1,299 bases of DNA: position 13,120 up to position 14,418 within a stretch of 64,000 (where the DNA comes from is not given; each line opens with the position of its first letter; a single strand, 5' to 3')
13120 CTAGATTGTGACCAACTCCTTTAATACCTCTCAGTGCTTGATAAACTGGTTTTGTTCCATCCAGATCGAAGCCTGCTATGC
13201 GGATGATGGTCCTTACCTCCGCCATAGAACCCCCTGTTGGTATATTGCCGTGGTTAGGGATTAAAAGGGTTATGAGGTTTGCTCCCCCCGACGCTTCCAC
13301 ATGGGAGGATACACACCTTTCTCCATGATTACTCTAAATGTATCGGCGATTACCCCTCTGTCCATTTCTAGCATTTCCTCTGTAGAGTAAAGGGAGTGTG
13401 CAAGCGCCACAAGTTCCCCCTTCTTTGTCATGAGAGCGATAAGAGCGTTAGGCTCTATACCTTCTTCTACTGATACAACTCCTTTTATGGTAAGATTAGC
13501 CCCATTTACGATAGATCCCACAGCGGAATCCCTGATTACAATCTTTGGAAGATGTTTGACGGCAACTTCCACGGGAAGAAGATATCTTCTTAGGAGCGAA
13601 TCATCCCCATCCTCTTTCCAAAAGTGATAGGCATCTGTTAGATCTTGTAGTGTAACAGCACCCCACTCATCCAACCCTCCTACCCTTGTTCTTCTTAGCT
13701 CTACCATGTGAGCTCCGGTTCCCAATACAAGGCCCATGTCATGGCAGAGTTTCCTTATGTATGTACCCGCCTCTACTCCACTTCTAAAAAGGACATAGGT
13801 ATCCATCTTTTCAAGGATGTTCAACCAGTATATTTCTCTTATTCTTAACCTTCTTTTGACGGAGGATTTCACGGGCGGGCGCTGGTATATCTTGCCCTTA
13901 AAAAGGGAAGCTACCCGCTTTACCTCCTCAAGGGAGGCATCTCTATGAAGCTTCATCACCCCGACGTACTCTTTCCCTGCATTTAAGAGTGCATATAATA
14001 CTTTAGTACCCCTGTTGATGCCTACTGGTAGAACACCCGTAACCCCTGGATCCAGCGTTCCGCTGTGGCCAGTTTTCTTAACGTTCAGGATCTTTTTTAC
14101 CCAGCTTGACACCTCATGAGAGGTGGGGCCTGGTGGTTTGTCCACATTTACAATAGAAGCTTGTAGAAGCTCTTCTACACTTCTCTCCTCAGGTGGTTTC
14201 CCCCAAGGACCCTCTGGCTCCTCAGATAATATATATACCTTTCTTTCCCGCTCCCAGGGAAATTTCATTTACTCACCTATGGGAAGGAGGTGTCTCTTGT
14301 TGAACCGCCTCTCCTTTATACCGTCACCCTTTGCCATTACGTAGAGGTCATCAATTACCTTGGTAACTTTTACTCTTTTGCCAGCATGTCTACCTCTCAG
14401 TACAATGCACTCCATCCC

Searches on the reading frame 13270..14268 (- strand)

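Call 67: search_protein_families(library=pfam, proteins=[window:13270-14268:-], max_evalue=0.00001)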
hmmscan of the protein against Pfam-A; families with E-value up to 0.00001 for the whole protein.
window:13270-14268:- (332 aa): 4 families
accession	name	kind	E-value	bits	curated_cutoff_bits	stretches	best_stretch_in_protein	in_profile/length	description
PF16198.10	TruB_C_2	-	4.7e-27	94.4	29.3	1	172-237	1-65/66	tRNA pseudouridylate synthase B C-terminal domain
PF01509.24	TruB_N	-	1.6e-22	80.9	27.3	1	58-171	1-149/149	TruB family pseudouridylate synthase (N terminal domain)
PF01472.26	PUA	-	1.2e-18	67.2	24.8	1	241-312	1-72/74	PUA domain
PF08068.17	DKCLD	-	1.8e-11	44.4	27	1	20-53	24-57/58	DKCLD (NUC011) domain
